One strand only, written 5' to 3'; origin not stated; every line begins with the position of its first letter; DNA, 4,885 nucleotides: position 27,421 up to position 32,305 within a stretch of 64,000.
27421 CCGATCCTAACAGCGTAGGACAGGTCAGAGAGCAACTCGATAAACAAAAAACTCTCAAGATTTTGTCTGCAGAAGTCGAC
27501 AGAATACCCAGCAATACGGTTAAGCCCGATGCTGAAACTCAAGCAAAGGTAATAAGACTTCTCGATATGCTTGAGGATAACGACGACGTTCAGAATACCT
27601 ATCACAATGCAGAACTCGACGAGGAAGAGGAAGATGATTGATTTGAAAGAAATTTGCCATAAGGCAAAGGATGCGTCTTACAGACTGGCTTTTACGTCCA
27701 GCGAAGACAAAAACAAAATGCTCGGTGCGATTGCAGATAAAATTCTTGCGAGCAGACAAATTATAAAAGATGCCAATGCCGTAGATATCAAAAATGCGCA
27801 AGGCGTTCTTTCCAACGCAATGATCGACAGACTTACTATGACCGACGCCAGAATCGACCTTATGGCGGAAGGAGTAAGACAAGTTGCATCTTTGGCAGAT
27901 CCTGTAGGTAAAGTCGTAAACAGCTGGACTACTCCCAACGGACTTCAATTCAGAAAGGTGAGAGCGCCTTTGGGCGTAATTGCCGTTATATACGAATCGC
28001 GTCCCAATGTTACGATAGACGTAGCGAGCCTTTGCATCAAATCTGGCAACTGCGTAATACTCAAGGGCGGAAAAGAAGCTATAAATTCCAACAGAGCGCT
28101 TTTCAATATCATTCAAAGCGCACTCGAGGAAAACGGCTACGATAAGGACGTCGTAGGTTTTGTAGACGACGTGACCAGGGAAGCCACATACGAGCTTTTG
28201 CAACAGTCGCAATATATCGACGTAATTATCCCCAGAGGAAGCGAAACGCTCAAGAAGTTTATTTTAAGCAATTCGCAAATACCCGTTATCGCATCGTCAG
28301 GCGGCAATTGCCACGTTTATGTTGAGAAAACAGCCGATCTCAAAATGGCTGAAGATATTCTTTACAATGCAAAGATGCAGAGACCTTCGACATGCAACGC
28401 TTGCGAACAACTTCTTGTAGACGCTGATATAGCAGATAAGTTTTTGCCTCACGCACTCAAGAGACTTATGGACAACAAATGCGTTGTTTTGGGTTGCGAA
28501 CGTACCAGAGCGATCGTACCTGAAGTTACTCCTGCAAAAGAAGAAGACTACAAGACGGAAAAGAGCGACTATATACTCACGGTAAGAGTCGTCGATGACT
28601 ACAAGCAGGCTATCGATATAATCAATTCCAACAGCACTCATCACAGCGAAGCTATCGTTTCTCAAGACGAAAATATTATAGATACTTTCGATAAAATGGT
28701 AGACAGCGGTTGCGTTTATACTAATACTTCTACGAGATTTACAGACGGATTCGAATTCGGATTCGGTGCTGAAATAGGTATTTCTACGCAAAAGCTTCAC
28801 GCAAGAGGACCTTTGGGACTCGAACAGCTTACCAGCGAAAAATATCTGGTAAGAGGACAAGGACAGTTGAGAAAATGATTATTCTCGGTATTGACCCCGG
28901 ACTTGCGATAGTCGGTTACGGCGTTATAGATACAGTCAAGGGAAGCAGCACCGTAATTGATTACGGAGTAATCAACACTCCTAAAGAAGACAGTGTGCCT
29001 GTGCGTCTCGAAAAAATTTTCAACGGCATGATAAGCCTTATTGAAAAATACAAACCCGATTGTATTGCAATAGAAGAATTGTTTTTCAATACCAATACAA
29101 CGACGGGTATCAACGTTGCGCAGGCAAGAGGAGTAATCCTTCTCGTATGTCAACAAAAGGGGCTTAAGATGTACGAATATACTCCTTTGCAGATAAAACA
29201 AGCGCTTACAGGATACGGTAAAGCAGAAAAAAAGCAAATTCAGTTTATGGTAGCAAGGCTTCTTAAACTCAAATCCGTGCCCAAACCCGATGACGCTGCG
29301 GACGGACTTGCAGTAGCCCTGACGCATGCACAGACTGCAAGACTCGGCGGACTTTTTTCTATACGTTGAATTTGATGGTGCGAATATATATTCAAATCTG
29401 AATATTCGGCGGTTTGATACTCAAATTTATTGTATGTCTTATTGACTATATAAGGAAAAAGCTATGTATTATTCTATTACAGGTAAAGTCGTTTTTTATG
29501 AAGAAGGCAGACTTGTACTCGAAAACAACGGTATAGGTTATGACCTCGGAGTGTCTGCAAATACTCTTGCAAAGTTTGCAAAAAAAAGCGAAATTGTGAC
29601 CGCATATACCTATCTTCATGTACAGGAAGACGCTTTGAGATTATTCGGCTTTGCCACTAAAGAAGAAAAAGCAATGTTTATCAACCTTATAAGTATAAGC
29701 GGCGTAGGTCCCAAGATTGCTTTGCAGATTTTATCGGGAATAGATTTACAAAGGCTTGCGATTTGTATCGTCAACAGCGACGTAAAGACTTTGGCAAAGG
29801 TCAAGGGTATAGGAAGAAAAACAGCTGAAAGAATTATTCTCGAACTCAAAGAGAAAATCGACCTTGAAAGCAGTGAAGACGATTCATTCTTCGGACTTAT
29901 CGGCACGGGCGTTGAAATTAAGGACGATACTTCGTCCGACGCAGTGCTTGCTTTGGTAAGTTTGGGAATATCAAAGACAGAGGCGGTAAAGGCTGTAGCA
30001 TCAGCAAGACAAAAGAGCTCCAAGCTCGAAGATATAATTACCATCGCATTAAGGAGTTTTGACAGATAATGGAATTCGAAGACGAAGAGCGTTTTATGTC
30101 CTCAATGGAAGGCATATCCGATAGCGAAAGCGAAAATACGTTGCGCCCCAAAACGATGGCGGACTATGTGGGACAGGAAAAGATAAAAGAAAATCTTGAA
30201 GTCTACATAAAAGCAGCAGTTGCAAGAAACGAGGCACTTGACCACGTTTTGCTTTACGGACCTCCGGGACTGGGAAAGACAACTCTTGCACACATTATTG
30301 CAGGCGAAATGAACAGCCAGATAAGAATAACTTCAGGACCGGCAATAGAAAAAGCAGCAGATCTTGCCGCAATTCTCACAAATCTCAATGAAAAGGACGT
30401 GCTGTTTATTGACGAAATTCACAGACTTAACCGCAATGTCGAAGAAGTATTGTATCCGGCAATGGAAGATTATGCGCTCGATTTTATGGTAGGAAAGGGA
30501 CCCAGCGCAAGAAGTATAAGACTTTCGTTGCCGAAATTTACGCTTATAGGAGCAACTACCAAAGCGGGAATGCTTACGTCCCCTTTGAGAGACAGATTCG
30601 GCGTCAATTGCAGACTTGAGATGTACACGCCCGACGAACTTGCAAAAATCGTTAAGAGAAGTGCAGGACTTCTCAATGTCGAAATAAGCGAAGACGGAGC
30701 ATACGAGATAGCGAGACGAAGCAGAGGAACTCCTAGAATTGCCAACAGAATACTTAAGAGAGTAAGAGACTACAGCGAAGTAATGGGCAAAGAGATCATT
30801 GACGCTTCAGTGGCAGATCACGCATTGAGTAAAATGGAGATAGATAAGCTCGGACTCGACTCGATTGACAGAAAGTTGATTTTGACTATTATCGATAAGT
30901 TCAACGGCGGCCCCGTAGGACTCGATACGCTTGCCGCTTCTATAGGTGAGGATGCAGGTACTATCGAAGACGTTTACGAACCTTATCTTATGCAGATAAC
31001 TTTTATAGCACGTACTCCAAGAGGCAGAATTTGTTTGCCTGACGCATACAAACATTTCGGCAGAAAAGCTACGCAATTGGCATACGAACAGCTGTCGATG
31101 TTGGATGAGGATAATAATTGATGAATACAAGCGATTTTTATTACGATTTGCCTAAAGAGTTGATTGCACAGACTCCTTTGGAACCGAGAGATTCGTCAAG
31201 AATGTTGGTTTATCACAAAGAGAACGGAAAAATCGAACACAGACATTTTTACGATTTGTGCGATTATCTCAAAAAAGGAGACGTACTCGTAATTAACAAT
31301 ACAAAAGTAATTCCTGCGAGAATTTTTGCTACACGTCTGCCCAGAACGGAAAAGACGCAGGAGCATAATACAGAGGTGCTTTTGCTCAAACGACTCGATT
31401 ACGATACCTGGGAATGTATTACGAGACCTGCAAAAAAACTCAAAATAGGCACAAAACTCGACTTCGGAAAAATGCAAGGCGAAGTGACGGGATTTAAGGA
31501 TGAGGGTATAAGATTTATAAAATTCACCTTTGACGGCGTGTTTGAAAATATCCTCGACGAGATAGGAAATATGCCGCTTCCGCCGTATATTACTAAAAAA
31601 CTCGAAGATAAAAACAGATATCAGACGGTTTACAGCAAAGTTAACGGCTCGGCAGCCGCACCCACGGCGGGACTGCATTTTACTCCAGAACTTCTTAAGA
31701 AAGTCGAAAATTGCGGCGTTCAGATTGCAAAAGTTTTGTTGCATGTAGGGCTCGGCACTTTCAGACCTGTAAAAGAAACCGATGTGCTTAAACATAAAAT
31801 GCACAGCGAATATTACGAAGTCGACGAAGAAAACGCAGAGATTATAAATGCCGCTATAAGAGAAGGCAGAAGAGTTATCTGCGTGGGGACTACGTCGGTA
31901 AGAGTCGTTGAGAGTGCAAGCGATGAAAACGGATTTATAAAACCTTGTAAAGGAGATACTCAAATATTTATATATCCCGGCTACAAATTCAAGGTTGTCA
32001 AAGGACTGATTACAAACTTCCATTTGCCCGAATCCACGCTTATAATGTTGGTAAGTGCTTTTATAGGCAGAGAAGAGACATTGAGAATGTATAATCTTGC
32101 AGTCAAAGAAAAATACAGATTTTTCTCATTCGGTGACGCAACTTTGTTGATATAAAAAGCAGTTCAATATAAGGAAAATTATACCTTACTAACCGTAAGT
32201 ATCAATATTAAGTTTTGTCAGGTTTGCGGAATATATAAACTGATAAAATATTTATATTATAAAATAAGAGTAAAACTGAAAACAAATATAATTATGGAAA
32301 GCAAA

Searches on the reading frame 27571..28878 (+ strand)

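Call 61: search_protein_families(library=pfam, proteins=[window:27571-28878:+], max_evalue=0.00001)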
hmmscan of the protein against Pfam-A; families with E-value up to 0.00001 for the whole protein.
window:27571-28878:+ (435 aa): 1 family
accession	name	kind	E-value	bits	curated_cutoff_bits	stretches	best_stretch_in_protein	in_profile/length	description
PF00171.27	Aldedh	-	6e-23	81.5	23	1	24-299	30-293/461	Aldehyde dehydrogenase family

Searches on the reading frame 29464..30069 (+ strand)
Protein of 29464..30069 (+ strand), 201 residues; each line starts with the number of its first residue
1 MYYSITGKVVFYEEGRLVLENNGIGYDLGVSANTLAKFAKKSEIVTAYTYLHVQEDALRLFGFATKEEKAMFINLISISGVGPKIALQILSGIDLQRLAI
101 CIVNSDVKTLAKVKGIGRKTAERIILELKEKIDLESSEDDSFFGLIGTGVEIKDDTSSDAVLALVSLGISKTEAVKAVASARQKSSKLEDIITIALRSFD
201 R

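Call 61: search_protein_families(library=pfam, proteins=[window:29464-30069:+], max_evalue=0.00001)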
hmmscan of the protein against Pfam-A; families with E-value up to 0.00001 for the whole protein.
window:29464-30069:+ (201 aa): 3 families
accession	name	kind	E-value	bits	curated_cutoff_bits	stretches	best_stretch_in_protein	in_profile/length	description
PF01330.27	RuvA_N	-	1.7e-18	66.9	23.6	1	1-62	1-61/61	RuvA N terminal domain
PF14520.12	HHH_5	-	2.5e-17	63.6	27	1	72-130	1-57/57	Helix-hairpin-helix domain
PF00633.29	HHH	-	8.4e-10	38.4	24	0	104-125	7-28/30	Helix-hairpin-helix motif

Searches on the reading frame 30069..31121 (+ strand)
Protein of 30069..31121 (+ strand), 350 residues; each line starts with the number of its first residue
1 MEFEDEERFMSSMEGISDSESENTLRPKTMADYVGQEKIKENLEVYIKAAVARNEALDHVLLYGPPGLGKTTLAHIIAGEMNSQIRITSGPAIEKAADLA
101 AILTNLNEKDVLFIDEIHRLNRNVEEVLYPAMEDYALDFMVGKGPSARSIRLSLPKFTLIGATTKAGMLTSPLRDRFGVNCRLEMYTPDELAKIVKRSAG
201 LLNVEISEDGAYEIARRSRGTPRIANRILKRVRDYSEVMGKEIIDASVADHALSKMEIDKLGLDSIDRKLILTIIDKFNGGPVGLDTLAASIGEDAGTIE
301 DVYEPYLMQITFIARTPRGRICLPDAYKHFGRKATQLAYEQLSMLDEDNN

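Call 61: search_protein_families(library=pfam, proteins=[window:30069-31121:+], max_evalue=0.00001)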
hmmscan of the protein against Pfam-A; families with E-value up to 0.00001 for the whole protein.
window:30069-31121:+ (350 aa): 8 families
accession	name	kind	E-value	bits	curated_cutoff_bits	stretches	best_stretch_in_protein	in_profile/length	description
PF05496.18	RuvB_N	-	2.7e-82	274.7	27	1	25-183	1-159/159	Holliday junction DNA helicase RuvB P-loop domain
PF17864.7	AAA_lid_4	-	2.3e-32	111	27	1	186-259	1-74/74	RuvB AAA lid domain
PF05491.19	RuvB_C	-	2.9e-23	82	24.7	1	260-330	1-71/72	RuvB C-terminal winged helix domain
PF00004.35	AAA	-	6.6e-22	78.8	21.2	1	60-182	1-128/131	ATPase family associated with various cellular activities (AAA)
PF07728.20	AAA_5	-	9.1e-11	42.4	22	1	59-177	1-139/139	AAA domain (dynein-related subfamily)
PF05673.19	DUF815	-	6.3e-07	29.2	23.8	0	25-117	22-116/249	Protein of unknown function (DUF815)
PF01078.27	Mg_chelatase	-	2.5e-06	27.5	20.3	0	30-79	2-44/207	Magnesium chelatase, subunit ChlI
PF20720.3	nSTAND3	-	9.8e-06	25.8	27.2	0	50-117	10-74/155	Novel STAND NTPase 3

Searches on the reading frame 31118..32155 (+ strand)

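Call 61: search_protein_families(library=pfam, proteins=[window:31118-32155:+], max_evalue=0.00001)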
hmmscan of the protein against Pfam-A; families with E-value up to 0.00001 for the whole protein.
window:31118-32155:+ (345 aa): 1 family
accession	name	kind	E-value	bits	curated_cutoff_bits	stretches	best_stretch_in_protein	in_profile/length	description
PF02547.20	Queuosine_synth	-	5.3e-138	460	25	1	4-344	1-322/322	Queuosine biosynthesis protein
